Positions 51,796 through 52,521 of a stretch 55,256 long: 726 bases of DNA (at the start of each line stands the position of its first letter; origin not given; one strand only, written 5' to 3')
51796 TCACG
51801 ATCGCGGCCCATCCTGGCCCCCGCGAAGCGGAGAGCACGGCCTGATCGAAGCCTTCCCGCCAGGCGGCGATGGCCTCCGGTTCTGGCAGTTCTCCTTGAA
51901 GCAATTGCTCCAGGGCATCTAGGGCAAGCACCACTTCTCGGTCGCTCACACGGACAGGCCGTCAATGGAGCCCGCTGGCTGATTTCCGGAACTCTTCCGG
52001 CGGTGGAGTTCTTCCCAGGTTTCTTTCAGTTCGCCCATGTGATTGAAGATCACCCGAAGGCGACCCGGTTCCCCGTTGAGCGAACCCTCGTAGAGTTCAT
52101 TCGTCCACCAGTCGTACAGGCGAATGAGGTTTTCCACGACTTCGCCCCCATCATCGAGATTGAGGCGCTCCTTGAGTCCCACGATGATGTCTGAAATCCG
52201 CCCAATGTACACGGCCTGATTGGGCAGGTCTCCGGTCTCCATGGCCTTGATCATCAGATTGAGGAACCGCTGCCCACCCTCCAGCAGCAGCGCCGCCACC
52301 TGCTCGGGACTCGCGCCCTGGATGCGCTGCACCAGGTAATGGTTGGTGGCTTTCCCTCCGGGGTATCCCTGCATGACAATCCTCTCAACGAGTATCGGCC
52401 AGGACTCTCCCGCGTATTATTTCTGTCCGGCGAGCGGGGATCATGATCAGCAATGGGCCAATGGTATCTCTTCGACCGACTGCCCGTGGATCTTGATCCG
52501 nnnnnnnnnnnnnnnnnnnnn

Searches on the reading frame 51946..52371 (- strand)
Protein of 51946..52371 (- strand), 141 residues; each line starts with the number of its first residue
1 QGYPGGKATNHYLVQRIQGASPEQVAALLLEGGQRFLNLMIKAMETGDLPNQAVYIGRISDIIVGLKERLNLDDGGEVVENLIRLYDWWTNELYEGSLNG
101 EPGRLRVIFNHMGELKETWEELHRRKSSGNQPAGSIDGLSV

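Call 64: search_protein_families(library=pfam, proteins=[window:51946-52371:-], max_evalue=0.001)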
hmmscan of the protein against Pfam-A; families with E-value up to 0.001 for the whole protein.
window:51946-52371:- (141 aa): 1 family
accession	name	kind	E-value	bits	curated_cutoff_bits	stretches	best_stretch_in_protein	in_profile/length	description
PF02561.19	FliS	-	5e-25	88.5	26.7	1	10-122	2-114/115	Flagellar protein FliS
